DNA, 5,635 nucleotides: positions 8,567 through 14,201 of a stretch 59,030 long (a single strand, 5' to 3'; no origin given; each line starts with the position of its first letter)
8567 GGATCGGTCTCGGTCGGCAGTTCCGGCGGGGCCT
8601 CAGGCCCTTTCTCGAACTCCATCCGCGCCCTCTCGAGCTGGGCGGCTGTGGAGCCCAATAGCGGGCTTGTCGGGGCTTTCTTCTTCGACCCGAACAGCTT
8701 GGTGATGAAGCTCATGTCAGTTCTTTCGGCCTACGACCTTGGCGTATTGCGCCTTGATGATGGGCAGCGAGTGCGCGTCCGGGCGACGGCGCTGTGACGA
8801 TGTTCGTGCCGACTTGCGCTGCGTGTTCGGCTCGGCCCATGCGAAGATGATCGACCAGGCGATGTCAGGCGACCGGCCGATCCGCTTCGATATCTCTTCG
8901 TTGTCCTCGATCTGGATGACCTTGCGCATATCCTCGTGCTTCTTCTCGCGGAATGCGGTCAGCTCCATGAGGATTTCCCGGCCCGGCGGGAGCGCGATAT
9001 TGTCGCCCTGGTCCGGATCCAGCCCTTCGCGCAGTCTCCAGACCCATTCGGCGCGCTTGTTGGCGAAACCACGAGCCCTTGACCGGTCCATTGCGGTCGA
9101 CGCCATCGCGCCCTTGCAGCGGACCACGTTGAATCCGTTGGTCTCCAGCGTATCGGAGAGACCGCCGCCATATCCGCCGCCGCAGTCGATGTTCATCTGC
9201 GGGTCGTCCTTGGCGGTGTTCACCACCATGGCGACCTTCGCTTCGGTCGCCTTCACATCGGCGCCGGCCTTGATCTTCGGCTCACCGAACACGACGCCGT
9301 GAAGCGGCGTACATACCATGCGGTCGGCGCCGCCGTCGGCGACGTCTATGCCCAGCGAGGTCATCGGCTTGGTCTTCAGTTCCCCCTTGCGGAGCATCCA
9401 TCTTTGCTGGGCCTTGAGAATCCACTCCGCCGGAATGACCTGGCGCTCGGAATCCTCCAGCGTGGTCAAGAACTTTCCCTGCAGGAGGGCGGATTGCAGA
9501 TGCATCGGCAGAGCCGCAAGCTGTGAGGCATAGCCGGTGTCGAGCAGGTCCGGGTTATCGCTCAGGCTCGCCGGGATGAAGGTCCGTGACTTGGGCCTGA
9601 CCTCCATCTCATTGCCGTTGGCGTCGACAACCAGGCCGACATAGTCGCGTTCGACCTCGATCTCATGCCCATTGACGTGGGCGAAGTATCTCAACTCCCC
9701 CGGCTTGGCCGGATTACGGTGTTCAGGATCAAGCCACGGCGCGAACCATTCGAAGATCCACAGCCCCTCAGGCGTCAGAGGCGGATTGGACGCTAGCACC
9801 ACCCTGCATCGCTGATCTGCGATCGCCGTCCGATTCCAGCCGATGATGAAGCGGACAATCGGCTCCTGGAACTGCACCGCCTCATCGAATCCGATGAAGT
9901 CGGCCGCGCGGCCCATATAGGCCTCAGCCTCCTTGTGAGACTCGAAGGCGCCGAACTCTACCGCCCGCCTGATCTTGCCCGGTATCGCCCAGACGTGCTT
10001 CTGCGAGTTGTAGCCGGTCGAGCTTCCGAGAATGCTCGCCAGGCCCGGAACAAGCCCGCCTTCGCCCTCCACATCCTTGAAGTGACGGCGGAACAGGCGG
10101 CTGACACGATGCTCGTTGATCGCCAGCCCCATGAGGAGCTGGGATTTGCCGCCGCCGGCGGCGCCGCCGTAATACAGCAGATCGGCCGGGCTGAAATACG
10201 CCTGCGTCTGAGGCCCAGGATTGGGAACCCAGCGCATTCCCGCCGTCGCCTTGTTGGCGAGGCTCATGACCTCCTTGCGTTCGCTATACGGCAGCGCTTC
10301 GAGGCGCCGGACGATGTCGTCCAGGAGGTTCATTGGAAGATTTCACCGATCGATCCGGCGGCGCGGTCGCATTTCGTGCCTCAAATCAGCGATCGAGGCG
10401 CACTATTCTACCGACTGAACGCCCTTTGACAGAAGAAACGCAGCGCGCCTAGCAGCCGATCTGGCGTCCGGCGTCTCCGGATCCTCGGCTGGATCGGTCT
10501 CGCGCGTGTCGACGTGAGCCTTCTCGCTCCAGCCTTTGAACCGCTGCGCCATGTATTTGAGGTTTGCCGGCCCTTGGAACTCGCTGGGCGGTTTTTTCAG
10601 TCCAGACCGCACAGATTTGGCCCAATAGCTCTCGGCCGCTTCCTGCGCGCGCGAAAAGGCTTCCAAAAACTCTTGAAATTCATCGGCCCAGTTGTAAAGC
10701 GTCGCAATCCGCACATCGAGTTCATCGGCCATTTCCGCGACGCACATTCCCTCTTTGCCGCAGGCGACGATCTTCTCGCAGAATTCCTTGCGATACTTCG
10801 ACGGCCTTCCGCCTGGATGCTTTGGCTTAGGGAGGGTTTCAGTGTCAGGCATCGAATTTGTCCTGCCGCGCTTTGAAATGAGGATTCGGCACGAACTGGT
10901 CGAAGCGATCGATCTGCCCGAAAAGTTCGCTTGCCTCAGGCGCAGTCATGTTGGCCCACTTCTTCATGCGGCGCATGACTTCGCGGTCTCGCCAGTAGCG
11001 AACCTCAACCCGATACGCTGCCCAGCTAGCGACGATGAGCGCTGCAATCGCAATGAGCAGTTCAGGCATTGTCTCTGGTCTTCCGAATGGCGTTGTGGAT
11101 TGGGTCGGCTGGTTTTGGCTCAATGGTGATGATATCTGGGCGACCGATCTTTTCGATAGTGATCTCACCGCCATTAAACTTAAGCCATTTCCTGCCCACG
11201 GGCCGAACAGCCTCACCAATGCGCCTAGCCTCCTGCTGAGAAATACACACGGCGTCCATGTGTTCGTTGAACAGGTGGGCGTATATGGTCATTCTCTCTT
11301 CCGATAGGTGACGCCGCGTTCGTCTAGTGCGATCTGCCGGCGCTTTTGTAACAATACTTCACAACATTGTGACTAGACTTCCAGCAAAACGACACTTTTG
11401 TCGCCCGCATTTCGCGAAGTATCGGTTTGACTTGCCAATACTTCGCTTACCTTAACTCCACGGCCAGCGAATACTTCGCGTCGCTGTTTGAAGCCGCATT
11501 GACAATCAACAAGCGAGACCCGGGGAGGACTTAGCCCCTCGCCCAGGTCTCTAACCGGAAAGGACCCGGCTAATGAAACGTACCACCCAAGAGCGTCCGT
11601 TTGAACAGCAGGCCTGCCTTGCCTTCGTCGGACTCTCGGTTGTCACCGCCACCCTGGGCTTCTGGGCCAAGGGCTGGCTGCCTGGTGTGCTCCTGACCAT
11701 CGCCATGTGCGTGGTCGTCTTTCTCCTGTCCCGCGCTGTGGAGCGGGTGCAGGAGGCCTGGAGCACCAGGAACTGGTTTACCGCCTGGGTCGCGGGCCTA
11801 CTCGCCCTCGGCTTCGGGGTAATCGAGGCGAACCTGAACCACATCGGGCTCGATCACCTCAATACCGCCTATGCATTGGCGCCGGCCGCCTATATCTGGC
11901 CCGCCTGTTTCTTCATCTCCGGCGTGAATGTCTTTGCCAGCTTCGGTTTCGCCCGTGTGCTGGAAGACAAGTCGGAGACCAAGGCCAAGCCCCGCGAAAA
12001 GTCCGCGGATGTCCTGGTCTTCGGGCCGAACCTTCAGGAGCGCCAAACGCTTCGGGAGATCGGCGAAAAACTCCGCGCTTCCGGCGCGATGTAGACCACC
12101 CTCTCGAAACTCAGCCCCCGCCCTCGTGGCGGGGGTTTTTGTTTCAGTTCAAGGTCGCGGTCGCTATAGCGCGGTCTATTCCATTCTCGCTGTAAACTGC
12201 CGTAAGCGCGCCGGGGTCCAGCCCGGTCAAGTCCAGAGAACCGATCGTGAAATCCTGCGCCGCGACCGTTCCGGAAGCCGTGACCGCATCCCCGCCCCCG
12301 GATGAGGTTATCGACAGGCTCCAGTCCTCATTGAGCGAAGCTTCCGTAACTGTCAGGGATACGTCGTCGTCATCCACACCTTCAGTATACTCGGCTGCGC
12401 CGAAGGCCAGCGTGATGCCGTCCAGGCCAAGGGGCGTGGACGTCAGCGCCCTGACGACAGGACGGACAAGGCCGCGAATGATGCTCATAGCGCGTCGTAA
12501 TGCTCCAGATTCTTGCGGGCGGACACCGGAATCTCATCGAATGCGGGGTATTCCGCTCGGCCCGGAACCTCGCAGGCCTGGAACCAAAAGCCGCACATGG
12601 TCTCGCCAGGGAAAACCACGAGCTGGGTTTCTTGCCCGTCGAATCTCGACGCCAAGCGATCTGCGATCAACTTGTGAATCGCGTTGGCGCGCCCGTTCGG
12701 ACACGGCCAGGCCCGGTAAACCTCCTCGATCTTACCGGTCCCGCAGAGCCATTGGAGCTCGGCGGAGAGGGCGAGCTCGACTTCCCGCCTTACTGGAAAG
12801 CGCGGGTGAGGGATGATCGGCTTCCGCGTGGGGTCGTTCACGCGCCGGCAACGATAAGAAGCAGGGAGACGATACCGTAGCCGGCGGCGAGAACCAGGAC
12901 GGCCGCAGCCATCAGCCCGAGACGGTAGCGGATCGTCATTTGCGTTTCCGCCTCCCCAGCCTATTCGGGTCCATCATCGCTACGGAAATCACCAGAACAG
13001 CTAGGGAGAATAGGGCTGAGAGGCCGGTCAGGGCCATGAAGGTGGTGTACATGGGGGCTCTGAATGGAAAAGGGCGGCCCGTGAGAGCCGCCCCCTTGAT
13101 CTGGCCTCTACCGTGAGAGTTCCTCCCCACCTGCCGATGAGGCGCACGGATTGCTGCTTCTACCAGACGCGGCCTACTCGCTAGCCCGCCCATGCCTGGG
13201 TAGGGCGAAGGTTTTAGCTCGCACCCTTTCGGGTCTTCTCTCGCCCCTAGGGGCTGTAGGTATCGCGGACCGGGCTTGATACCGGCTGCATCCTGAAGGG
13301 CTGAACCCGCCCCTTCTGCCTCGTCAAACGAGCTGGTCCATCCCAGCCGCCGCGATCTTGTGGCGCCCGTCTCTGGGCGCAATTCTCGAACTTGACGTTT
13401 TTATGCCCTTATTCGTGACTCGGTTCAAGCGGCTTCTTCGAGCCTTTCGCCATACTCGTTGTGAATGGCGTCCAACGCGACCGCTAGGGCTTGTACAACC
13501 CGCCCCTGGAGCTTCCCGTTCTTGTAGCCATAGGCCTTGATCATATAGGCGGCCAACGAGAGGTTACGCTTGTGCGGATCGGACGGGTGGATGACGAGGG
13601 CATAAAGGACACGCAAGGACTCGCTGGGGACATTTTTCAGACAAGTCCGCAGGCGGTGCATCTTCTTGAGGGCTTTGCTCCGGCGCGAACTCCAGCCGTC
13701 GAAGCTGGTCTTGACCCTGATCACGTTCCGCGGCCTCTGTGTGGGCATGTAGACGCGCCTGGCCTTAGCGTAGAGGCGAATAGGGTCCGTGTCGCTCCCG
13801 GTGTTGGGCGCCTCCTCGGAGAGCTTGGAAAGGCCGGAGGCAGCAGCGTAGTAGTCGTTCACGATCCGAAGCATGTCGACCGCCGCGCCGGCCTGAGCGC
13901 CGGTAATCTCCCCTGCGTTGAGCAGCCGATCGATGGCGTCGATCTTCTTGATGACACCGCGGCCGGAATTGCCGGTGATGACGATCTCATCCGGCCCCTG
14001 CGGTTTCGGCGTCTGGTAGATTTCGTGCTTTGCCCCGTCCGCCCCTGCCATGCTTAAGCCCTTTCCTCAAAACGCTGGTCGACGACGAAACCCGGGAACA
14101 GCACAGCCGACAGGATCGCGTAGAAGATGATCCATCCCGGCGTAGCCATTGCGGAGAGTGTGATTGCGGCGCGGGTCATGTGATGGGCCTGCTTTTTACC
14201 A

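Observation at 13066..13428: About 330-nt highly structured non-coding leader with its own promoter and terminator after the early-left operon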

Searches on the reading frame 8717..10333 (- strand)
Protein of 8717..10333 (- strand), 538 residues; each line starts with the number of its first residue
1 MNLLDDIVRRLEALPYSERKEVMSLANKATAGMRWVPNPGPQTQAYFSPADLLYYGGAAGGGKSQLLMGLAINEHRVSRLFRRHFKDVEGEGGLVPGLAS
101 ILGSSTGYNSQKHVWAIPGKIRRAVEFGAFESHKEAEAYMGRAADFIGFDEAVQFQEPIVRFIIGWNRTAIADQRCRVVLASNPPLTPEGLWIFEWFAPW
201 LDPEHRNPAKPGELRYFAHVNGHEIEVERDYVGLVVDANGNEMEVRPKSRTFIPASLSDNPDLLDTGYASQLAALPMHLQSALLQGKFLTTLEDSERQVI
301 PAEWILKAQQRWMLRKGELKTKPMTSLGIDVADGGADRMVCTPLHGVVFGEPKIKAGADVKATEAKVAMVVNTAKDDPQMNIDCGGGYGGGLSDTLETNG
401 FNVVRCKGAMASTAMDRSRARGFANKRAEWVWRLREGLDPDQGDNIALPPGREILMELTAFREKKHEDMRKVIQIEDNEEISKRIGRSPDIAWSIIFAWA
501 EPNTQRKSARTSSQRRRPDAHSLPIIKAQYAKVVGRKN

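Call 15: search_dna_similar(query=window:8717-10333:-, collection=phages, mode=protein, max_rows=20)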
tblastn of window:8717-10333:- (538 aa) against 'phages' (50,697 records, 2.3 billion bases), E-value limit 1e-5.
Records with a match: 474; places in all: 478; records where one place covers at least 80% of the query: 17.
Best place of each record, by identity: <60% 474.
By first word of the organism name: Escherichia 161; Rheinheimera 112; Salmonella 64; Pseudomonas 22; Felixounavirus 14; Streptomyces 10; Enterobacteria 8; Aeromonas 8; Vibrio 7; Cronobacter 7; and 23 more.
By host as written in the record: Rheinheimera sp. BAL341 112; - 54; Escherichia coli 46; Escherichia coli K-12 MG1655 25; Pseudomonas syringae pv. actinidiae 16; Escherichia coli O157:H7 14; Salmonella enterica 8; Escherichia coli K-12 8; and 106 more.
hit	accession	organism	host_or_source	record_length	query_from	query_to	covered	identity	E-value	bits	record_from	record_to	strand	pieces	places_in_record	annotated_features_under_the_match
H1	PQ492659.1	Limnohabitans phage DC33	Limnohabitans sp. DCL3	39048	11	498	91%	39.7%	5e-88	302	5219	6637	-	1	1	hypothetical protein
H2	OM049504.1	Acidovorax phage AP1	Paracidovorax oryzae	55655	6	490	90%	38.8%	5e-80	279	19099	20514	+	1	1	TerL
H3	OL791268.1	Phage zth2-2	-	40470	35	498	86%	40.2%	4e-88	302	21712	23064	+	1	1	record has no annotation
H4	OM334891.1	Acinetobacter phage 4316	Acinetobacter baumannii 4316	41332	35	522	91%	37.5%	8e-85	293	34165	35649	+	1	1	terminase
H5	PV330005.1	Bordetella phage vB_BbrP_003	Bordetella bronchiseptica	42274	1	498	93%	36.5%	3e-76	268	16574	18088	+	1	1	terminase large subunit | terminase small subunit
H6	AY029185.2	Bordetella phage BPP-1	-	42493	1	498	93%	36.3%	2e-76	268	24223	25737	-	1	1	bbp25: Bbp25 | bbp26: Bbp26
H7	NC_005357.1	Bordetella phage BPP-1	Bordetella bronchiseptica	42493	1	498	93%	36.3%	2e-76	268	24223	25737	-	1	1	terminase family protein | terminase small subunit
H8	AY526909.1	Bordetella phage BIP-1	-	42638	1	498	93%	36.3%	2e-76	268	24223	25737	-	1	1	none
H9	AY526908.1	Bordetella phage BMP-1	-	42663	1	498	93%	36.3%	2e-76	268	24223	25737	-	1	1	none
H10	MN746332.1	Caulobacter phage SR18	Caulobacter vibrioides CB15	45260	38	498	86%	36.3%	6e-74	261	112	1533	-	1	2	repeat_region | terminase large subunit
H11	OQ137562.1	Caulobacter phage RapA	Caulobacter vibrioides CB15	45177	38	498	86%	36.3%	1e-73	260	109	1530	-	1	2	RapA_gp001c: terminase large subunit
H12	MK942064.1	Caulobacter phage Jess A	Caulobacter vibrioides CB15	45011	38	498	86%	36.3%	1e-73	260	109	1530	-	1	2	terminase large subunit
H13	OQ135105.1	Caulobacter phage BL94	Caulobacter vibrioides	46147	39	498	86%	36.4%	7e-74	261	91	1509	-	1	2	BL94_gp001c: terminase large subunit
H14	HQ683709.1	Planktothrix phage PaV-LD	Planktothrix agardhii HAB637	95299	35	501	87%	33.3%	1e-60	222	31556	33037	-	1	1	terminase large subunit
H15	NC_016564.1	Planktothrix phage PaV-LD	Planktothrix agardhii HAB637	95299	35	501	87%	33.3%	1e-60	222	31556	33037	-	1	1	terminase large subunit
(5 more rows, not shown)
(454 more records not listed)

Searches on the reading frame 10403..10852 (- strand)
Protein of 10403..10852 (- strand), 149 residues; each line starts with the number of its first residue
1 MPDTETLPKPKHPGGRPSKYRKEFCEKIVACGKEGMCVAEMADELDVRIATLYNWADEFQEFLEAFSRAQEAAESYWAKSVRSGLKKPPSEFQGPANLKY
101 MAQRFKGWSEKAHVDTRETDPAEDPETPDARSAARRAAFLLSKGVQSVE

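Call 12: search_protein_families(library=pfam, proteins=[window:10403-10852:-], max_evalue=0.01)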
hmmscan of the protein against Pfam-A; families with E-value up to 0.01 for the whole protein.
window:10403-10852:- (149 aa): 3 families
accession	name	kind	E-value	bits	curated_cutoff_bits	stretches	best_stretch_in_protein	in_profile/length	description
PF01527.26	HTH_Tnp_1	-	2.6e-06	28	24.1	1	16-67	3-55/75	Transposase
PF20901.3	Sf6_terminase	-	0.00075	20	27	1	21-91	2-73/106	Bacteriophage Sf6, terminase small subunit-like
PF13022.12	HTH_Tnp_1_2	-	0.0015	19.1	27.9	1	35-82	26-72/122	Helix-turn-helix of insertion element transposase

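Call 13: search_protein_families(library=phrogs, proteins=[window:10403-10852:-], max_evalue=0.01)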
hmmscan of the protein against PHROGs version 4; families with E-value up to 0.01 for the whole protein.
window:10403-10852:- (149 aa): 4 families
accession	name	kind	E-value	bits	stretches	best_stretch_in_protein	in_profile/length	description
phrog_309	-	head and packaging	1.2e-17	65.9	1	5-85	123-206/319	terminase small subunit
phrog_3064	-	head and packaging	8.9e-07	29.5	1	39-85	85-131/175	terminase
phrog_1482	-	head and packaging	1.3e-06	29.1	1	9-77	4-73/147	terminase small subunit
phrog_4102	-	head and packaging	3.8e-05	24.9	1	9-75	4-81/166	terminase small subunit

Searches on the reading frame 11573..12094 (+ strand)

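Call 12: search_protein_families(library=pfam, proteins=[window:11573-12094:+], max_evalue=0.01)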
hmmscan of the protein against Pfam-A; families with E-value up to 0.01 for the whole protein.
window:11573-12094:+ (173 aa): 1 family
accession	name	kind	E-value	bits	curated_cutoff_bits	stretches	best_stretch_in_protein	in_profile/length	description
PF10002.14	DUF2243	-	0.0018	18.9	25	1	31-120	45-129/140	Predicted membrane protein (DUF2243)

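Call 13: search_protein_families(library=phrogs, proteins=[window:11573-12094:+], max_evalue=0.01)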
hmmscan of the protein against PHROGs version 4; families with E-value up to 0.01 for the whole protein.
window:11573-12094:+ (173 aa): 0 families

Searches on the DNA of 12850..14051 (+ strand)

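Call 4: search_rna_families(source=window, start=12850, end=13550, threshold=evalue, max_evalue=10, show_alignments=3)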
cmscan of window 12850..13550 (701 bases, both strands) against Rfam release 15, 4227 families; matches with E-value up to 10: 2.
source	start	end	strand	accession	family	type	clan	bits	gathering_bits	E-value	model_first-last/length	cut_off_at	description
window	13072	13117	-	RF01529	CC3552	Gene; sRNA;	-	15.4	50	6.1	61-106/106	no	Cauldobacter sRNA CC3552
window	12919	13069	+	RF02197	TP73-AS1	Gene; lncRNA;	-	15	75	1.6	1-161/161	no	TP73 antisense RNA 1 conserved region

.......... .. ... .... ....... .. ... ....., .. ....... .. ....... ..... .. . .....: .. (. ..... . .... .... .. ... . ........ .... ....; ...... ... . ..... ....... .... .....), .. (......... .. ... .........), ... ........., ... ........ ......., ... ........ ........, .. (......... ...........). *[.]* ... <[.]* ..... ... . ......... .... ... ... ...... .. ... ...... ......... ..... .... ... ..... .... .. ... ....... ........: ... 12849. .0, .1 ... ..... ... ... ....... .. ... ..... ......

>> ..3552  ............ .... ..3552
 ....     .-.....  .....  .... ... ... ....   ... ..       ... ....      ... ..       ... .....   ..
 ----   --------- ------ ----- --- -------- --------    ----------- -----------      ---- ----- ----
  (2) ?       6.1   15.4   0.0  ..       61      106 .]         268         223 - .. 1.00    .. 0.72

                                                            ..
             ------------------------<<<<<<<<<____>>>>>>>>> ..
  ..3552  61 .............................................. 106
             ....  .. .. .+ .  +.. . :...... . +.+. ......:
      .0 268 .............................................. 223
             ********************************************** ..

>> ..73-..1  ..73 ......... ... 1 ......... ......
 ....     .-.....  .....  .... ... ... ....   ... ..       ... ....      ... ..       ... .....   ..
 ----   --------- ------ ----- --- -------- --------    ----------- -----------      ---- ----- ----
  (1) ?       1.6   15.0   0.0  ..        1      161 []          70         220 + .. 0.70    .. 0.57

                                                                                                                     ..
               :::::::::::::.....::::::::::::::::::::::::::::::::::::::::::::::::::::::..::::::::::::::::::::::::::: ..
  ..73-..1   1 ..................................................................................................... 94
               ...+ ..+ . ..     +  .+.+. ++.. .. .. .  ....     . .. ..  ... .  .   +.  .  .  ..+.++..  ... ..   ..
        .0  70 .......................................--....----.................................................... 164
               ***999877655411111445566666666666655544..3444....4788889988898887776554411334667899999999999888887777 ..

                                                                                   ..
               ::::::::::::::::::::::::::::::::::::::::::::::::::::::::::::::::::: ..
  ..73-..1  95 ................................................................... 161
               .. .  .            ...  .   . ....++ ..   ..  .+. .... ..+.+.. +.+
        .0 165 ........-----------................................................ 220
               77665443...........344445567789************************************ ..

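Call 9: search_dna_similar(query=window:12900-13500:+, collection=phages, mode=distant, max_rows=30)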
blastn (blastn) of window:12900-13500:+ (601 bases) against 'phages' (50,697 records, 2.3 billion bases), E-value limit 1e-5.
No match.

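Call 54: search_rna_families(sources=[L001, L002, L004, L005, L006, L008, L009, L010, L014, L016, L018, L020, L021], threshold=gathering)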
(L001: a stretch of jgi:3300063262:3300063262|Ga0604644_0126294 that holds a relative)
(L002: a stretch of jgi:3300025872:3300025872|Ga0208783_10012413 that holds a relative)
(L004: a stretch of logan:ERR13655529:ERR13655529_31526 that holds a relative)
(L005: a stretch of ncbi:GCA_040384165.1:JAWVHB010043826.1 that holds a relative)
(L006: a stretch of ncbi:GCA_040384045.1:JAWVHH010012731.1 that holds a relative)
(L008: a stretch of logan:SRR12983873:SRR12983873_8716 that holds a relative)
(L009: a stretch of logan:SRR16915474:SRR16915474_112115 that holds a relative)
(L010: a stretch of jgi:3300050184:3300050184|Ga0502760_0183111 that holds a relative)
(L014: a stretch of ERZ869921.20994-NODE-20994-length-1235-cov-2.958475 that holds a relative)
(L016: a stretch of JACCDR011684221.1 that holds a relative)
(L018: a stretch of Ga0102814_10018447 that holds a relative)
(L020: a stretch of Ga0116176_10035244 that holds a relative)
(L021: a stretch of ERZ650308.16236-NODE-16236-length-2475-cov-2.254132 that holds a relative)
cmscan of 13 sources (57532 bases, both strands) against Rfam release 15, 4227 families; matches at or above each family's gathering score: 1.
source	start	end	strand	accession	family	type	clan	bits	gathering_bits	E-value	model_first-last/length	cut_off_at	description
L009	11790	11861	+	RF00005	tRNA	Gene; tRNA;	CL00001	63.6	29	1.7e-11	1-71/71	no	tRNA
